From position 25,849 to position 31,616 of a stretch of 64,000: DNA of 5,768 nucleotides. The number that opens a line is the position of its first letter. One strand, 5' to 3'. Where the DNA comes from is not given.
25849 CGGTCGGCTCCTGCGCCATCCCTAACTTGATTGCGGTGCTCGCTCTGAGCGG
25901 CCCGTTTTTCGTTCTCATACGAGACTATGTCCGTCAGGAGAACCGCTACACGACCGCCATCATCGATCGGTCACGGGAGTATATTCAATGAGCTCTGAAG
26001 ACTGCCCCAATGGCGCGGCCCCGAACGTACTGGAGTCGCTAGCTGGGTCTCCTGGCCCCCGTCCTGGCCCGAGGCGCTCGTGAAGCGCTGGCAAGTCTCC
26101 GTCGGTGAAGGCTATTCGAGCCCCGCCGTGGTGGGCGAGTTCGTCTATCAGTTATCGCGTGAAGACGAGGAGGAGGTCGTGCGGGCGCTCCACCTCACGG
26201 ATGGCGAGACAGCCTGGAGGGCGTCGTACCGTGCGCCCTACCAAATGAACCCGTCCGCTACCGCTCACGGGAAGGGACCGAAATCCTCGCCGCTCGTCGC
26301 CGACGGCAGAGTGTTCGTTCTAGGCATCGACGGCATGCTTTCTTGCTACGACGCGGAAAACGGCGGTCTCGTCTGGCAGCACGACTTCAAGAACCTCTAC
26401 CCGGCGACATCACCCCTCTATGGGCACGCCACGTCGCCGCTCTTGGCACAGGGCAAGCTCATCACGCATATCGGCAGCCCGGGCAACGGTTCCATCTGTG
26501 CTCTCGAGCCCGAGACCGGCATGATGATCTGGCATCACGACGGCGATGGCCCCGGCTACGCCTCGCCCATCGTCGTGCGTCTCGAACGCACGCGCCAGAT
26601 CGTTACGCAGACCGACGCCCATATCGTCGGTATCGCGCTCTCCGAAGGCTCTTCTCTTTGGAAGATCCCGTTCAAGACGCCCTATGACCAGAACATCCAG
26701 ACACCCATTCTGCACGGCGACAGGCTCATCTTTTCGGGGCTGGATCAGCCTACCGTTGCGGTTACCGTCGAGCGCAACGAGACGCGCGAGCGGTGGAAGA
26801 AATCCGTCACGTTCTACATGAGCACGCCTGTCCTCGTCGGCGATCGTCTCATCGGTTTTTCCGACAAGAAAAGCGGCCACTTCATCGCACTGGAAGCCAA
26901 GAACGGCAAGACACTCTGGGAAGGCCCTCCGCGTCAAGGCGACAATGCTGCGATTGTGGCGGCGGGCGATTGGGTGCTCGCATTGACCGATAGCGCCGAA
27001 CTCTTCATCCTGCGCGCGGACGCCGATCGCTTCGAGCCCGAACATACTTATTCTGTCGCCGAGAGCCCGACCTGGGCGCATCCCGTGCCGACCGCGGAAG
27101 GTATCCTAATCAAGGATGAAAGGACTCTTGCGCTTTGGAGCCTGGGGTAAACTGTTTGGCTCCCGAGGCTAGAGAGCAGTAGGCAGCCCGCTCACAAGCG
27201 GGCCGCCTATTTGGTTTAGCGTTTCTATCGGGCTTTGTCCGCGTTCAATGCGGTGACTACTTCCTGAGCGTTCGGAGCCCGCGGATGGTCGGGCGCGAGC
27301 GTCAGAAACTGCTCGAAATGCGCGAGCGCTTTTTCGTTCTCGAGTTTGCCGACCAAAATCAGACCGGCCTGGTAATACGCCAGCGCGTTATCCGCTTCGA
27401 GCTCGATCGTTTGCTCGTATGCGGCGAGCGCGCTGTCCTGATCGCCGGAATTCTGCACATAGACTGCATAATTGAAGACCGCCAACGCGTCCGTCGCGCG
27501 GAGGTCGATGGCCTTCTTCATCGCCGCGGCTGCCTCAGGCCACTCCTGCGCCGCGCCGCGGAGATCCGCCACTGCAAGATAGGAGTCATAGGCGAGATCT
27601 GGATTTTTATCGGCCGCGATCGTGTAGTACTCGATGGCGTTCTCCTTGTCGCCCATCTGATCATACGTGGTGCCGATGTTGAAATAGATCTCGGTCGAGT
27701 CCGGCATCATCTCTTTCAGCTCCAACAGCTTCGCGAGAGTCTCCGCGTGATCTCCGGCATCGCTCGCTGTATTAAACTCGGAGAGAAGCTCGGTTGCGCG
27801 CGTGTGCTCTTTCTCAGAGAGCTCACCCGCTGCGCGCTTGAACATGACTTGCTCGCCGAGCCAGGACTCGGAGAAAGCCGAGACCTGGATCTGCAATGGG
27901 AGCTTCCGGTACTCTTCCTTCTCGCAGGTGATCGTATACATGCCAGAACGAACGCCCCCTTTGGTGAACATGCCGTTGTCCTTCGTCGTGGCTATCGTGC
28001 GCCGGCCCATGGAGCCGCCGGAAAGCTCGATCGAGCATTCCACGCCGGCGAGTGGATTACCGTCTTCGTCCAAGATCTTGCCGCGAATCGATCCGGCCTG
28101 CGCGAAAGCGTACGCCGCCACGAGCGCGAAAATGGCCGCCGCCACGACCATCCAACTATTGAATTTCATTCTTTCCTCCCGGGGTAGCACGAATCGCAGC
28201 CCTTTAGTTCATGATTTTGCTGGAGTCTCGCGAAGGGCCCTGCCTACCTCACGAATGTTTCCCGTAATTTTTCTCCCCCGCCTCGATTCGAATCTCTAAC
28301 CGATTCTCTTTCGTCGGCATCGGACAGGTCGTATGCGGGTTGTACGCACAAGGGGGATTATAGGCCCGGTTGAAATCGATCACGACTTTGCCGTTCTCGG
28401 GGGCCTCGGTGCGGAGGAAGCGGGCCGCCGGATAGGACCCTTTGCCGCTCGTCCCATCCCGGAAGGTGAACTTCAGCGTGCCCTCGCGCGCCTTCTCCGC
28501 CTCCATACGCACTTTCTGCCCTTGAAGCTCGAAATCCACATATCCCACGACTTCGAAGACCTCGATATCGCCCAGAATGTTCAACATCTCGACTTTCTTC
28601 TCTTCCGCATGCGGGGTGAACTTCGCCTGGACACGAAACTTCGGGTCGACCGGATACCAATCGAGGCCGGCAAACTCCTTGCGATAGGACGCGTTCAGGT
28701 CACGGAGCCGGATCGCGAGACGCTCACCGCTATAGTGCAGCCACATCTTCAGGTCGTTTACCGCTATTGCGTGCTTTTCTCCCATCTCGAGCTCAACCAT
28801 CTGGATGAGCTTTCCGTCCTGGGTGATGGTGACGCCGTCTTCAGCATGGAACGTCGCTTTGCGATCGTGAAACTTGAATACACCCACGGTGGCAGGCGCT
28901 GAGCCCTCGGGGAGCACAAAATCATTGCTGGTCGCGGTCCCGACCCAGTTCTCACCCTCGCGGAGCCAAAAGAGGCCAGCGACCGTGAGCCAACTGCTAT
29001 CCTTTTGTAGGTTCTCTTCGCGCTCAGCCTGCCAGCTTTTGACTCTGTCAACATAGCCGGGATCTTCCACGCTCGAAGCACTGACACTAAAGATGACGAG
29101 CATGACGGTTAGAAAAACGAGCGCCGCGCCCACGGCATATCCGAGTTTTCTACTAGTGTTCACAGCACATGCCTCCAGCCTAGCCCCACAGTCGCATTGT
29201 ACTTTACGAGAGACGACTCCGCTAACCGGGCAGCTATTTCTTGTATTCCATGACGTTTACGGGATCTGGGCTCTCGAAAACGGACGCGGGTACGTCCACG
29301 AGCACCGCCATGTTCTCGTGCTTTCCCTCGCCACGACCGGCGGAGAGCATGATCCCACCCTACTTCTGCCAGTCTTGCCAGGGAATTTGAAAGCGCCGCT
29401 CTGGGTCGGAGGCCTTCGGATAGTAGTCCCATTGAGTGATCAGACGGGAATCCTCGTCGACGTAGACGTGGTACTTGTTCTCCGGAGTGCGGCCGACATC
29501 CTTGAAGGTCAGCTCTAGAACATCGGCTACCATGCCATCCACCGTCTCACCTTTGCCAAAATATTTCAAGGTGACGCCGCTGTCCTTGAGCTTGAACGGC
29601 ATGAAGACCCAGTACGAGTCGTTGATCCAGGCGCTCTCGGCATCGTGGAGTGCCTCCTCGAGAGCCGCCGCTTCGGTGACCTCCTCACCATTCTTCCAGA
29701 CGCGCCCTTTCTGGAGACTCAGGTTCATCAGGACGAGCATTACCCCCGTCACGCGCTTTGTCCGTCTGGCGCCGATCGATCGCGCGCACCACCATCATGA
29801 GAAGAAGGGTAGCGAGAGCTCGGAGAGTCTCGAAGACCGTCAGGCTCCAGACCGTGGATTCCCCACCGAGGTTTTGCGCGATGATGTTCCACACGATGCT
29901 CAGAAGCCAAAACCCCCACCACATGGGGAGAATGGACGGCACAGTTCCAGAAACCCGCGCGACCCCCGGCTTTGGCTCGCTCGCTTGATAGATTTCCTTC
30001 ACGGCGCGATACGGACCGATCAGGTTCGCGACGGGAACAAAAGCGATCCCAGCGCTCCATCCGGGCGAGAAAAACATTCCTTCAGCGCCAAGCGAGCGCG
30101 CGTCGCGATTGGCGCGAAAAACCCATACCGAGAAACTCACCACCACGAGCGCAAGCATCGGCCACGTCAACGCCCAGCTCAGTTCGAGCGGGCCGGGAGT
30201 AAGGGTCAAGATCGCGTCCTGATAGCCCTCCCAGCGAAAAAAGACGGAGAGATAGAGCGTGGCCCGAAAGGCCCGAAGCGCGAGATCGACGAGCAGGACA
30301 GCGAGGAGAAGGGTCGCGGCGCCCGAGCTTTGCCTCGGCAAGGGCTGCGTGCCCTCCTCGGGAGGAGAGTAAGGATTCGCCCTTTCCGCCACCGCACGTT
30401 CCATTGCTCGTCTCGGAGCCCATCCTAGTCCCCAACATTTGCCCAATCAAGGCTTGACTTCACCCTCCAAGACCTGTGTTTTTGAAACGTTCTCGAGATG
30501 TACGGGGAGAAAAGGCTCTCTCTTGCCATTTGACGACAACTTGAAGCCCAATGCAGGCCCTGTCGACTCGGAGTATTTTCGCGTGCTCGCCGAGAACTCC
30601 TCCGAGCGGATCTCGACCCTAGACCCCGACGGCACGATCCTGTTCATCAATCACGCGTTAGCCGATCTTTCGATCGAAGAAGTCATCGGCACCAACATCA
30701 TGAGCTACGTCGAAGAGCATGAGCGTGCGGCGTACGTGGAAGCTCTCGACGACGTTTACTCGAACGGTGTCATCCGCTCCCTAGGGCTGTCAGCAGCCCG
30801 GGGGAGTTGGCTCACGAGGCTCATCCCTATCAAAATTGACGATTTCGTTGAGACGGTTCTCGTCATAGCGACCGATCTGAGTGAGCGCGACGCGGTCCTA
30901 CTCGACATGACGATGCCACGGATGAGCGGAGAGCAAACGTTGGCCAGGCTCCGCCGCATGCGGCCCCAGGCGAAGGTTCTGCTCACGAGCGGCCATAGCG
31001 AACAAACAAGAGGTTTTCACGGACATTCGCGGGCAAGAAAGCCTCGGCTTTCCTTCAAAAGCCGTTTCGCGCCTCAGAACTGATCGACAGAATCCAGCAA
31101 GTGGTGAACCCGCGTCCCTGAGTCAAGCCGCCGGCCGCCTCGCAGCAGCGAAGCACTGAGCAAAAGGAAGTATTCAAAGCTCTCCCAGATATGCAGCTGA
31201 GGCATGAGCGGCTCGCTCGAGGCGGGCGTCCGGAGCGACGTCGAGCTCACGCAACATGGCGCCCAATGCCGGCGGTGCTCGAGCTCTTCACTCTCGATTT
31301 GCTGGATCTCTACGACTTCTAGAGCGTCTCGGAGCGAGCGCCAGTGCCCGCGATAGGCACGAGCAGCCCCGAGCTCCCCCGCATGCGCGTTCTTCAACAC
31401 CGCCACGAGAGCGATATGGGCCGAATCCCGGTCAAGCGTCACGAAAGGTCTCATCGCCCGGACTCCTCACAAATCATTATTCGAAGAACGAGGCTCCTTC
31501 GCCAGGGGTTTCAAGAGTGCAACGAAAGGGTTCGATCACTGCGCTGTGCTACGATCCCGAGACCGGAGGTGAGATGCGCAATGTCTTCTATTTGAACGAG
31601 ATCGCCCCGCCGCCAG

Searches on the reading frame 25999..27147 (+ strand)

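Call 45: search_protein_families(library=pfam, proteins=[window:25999-27147:+], max_evalue=0.001)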
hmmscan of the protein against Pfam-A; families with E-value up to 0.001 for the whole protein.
window:25999-27147:+ (383 aa): 4 families
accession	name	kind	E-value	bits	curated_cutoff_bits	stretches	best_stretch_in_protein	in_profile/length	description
PF13360.13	PQQ_2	-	1.7e-28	100.3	27.6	1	58-307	2-231/233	Outer membrane protein assembly factor BamB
PF13570.13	Beta-prop_ACSF4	-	4.5e-14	53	133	1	61-304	73-293/329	Beta-alanine-activating enzyme, beta-propeller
PF01011.28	PQQ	-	4.7e-10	39.2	26.7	0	257-314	33-88/595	Glucose/ethanol/alcohol dehydrogenase, beta-propeller domain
PF25293.1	Beta-prop_EMC1_N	-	0.00029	21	34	0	104-242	33-164/219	EMC1 N-terminal beta-propeller domain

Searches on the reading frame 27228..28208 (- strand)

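Call 45: search_protein_families(library=pfam, proteins=[window:27228-28208:-], max_evalue=0.001)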
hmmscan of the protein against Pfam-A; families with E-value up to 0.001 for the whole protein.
window:27228-28208:- (327 aa): 14 families
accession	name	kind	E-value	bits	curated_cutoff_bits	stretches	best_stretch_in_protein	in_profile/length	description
PF07719.23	TPR_2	-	1.8e-13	49.9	27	1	173-204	2-33/34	Tetratricopeptide repeat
PF13181.12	TPR_8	-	6.8e-13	48.1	25.7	1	173-196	2-25/34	Tetratricopeptide repeat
PF00515.34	TPR_1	-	1.3e-10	41.1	27.8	1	173-204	2-33/34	Tetratricopeptide repeat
PF13371.12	TPR_9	-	8.7e-10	38.9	35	1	252-316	6-70/73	Tetratricopeptide repeat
PF13414.12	TPR_11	-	6.9e-09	35.7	26.8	1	254-285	7-38/42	TPR repeat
PF13620.12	CarboxypepD_reg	-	3.5e-08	34.1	32.3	1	40-111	1-71/82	Carboxypeptidase regulatory-like domain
PF13174.12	TPR_6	-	6.4e-08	33.2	26.3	0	175-204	3-32/33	Tetratricopeptide repeat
PF13431.12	TPR_17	-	1.4e-07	31.7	24.4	0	169-192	10-33/34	Tetratricopeptide repeat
PF13432.12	TPR_16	-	3.4e-07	31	32.7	0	178-240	3-64/65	Tetratricopeptide repeat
PF13424.12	TPR_12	-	2e-06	28.3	30.1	0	152-196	17-69/77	Tetratricopeptide repeat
PF13176.12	TPR_7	-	6.3e-06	26.3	27.9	0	176-203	3-32/36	Tetratricopeptide repeat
PF23914.1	TPR_CcmH_CycH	-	0.00043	20.6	42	0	219-307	62-153/158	Cytochrome c-type biogenesis protein H TPR domain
PF24575.1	TPR_Slam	-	0.00061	20.6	35.2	0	240-298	46-104/104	Surface lipoprotein assembly modifier, N-terminal TPR repeats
PF14559.12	TPR_19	-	0.00078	20.2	25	0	150-208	3-62/68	Tetratricopeptide repeat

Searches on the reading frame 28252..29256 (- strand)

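Call 45: search_protein_families(library=pfam, proteins=[window:28252-29256:-], max_evalue=0.001)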
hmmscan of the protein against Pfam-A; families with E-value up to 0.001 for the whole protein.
window:28252-29256:- (335 aa): 1 family
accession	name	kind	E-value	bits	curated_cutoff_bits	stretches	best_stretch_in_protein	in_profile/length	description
PF07920.16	DUF1684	-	3.7e-46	157.3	25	1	193-329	1-139/139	Protein of unknown function (DUF1684)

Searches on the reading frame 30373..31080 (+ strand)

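Call 45: search_protein_families(library=pfam, proteins=[window:30373-31080:+], max_evalue=0.001)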
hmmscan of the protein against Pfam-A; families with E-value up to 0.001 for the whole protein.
window:30373-31080:+ (236 aa): 2 families
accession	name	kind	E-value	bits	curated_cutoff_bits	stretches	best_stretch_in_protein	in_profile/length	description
PF00072.30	Response_reg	-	1.9e-07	31.7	30.2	1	171-211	42-82/111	Response regulator receiver domain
PF08448.16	PAS_4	-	3.4e-05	24.5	23.1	1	74-173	2-109/110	PAS fold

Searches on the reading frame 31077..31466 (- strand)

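Call 45: search_protein_families(library=pfam, proteins=[window:31077-31466:-], max_evalue=0.001)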
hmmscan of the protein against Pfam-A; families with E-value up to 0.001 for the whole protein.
window:31077-31466:- (130 aa): 1 family
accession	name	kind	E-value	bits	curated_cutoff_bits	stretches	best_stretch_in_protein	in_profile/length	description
PF03232.19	COQ7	-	8.9e-05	22.6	23.5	1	22-71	5-55/169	Ubiquinone biosynthesis protein COQ7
